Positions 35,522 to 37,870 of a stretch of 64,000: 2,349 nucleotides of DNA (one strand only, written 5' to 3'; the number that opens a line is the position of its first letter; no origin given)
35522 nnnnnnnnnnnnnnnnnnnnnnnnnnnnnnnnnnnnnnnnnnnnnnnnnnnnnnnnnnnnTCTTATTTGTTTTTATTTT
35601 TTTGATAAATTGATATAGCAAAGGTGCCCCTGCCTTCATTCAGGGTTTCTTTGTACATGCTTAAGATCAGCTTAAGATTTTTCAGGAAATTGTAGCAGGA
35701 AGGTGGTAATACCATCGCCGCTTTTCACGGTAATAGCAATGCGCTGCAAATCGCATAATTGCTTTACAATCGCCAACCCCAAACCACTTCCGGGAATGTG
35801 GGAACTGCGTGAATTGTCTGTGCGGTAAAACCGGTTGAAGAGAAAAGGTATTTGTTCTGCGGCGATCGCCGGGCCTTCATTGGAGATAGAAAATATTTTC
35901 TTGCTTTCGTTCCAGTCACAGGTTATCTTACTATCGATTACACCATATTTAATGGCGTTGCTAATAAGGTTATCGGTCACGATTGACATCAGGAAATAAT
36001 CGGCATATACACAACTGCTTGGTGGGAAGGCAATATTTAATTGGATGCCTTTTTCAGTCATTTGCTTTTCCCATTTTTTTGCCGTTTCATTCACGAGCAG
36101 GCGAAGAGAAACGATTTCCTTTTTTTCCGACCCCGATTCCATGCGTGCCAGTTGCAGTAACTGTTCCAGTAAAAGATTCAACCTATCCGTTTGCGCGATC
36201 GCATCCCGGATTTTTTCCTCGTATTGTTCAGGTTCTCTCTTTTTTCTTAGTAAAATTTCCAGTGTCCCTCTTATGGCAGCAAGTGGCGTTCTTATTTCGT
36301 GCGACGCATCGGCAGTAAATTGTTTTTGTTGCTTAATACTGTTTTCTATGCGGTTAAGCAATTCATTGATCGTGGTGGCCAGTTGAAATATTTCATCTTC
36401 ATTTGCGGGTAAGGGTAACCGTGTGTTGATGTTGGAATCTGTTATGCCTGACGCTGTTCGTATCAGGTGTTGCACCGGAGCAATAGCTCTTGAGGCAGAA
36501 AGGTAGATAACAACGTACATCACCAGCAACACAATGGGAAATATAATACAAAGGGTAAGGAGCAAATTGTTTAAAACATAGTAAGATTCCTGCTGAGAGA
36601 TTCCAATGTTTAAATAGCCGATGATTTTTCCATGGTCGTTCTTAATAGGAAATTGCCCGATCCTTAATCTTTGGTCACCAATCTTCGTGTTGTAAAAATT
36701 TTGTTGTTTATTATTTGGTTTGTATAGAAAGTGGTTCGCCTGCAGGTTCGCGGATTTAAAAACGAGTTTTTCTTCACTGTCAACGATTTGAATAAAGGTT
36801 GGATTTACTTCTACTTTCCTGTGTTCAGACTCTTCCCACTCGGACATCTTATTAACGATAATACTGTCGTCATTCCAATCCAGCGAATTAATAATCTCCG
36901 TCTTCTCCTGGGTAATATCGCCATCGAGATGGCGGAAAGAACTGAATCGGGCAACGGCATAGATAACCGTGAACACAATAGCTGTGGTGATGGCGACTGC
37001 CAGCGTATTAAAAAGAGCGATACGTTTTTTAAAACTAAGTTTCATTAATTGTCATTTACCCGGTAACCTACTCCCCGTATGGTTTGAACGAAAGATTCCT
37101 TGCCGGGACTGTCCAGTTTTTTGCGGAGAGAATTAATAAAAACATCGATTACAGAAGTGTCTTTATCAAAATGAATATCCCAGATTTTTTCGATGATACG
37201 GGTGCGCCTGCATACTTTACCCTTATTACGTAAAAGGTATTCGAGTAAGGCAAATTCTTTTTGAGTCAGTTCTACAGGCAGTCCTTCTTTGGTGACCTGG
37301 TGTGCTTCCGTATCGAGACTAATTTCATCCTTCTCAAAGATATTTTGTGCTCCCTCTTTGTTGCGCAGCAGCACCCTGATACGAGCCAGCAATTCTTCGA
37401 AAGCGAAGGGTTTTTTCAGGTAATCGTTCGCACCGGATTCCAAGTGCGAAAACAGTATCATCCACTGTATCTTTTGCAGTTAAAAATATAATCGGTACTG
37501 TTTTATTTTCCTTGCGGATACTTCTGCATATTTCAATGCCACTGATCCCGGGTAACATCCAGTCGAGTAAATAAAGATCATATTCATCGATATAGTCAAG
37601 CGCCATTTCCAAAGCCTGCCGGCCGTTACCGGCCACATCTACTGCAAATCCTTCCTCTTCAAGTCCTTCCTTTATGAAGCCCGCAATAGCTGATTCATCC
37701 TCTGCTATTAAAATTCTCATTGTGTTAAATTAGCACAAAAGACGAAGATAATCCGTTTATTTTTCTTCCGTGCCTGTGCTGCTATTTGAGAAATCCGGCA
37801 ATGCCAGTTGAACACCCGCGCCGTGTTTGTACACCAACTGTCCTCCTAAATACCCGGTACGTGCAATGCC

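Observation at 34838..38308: Candidate undescribed system: TCS-controlled extracytoplasmic rubrerythrin plus DUF2231 membrane partner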

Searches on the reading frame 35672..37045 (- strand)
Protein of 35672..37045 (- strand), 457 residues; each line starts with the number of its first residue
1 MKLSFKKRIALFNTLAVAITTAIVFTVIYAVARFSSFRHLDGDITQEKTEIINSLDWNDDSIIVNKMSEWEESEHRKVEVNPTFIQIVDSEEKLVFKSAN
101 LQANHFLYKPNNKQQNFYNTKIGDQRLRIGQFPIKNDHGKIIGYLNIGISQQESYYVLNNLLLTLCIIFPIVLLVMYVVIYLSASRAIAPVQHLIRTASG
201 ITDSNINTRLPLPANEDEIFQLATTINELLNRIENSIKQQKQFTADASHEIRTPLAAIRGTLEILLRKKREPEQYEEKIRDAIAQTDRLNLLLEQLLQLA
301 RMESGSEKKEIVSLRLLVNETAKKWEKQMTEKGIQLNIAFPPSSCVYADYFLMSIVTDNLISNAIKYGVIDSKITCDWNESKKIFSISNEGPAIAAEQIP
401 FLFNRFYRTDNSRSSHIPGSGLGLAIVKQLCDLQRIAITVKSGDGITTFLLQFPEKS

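Call 5: search_protein_families(library=pfam, proteins=[window:35672-37045:-], max_evalue=0.01)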
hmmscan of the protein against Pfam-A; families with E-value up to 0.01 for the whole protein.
window:35672-37045:- (457 aa): 3 families
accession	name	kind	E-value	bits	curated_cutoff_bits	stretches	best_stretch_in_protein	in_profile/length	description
PF00512.31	HisKA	-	8e-19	67.9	26.9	1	240-305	2-66/66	His Kinase A (phospho-acceptor) domain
PF02518.31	HATPase_c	-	5.4e-16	59.4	26.4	1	355-456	8-110/111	Histidine kinase-, DNA gyrase B-, and HSP90-like ATPase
PF00672.30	HAMP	-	7.3e-06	26.7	25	1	184-234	3-52/53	HAMP domain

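Call 19: search_protein_families(library=ncbifam, proteins=[window:35672-37045:-], max_evalue=0.001)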
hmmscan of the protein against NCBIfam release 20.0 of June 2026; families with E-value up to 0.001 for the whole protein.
window:35672-37045:- (457 aa): 70 families (the best 25 are shown)
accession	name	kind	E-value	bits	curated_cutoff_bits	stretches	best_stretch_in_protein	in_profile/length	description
TIGR01386.1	cztS_silS_copS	subfamily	1.2e-60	205.8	292.55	1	3-454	2-457/457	heavy metal sensor histidine kinase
NF052314.1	T9SS_HK_PorY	subfamily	5e-53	180.7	350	1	7-453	4-418/418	PorY family sensor histidine kinase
NF033092.0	HK_WalK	equivalog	3.9e-51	174.4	725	2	238-450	370-589/594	cell wall metabolism sensor histidine kinase WalK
TIGR02966.1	phoR_proteo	equivalog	3.6e-47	161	334.2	1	213-446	91-325/333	phosphate regulon sensor histidine kinase PhoR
NF046044.1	PnpS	equivalog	6.5e-47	160.4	400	1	238-454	168-390/390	two-component system histidine kinase PnpS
NF041735.1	hist_kin_RppB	equivalog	1.9e-45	155.5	400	2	233-451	209-435/438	two-component system sensor histidine kinase RppB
NF007345.0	PRK09835.1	subfamily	4.2e-43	147.6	423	1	103-456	123-481/482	Cu(+)/Ag(+) sensor histidine kinase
NF008312.0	PRK11100.1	equivalog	2.2e-40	138.9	356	1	133-446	153-466/477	two-component system sensor histidine kinase CreC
NF040691.1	MtrAB_MtrB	equivalog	7.5e-39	134.1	450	1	151-456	178-493/507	MtrAB system histidine kinase MtrB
NF007837.0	PRK10549.1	equivalog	1.4e-38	132.9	603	1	167-434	168-436/466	envelope stress sensor histidine kinase BaeS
NF045903.1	CuHisKinLciSLeg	equivalog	6.5e-38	131.1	700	1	155-449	53-351/357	copper-responsive two-component system sensor histidine kinase LciS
NF033091.0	HK_VanS_ACDEFG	equivalog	2.7e-37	128.5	400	1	172-454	10-293/293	vancomycin resistance histidine kinase VanS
NF007007.0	PRK09470.1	equivalog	6.5e-37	127.5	486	1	45-430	53-433/463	envelope stress sensor histidine kinase CpxA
NF012163.2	BaeS_SmeS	equivalog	1.1e-36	126.8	500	1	164-431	165-433/457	sensor histidine kinase efflux regulator BaeS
NF008025.0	PRK10755.1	equivalog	2.7e-36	125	314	1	168-441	70-340/362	two-component system sensor histidine kinase PmrB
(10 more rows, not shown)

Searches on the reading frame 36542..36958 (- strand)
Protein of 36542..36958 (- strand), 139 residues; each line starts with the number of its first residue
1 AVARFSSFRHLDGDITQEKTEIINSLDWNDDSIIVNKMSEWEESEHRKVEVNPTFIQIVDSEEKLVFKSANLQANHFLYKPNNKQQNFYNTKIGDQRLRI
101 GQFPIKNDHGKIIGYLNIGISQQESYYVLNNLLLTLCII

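Call 59: search_solved_structures(query=A6, max_evalue=10, show_alignments=3)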
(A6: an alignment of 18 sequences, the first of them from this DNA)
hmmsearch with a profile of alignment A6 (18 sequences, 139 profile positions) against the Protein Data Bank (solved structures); distinct sequences matched with E-value up to 10: 0.

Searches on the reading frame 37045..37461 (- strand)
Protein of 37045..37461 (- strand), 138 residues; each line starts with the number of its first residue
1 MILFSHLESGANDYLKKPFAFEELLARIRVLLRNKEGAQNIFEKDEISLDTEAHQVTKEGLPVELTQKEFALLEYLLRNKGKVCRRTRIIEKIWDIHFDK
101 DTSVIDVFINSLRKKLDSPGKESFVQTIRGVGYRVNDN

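Call 5: search_protein_families(library=pfam, proteins=[window:37045-37461:-], max_evalue=0.01)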
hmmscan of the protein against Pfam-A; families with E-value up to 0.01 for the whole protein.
window:37045-37461:- (138 aa): 2 families
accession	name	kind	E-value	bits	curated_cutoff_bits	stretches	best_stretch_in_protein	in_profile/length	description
PF00486.34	Trans_reg_C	-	3.2e-26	91.6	26.2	1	62-134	3-76/77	Transcriptional regulatory protein, C terminal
PF00072.30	Response_reg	-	0.007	17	30.2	0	7-29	89-111/111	Response regulator receiver domain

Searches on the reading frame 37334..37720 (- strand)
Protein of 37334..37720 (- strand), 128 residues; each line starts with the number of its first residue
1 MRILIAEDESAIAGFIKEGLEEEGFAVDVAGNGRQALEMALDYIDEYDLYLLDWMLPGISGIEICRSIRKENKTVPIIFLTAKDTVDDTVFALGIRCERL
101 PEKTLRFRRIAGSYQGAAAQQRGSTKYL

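Call 5: search_protein_families(library=pfam, proteins=[window:37334-37720:-], max_evalue=0.01)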
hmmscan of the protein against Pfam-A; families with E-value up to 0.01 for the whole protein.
window:37334-37720:- (128 aa): 1 family
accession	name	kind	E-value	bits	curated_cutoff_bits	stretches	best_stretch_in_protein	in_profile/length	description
PF00072.30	Response_reg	-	4.1e-22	78.9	30.2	1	3-107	1-103/111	Response regulator receiver domain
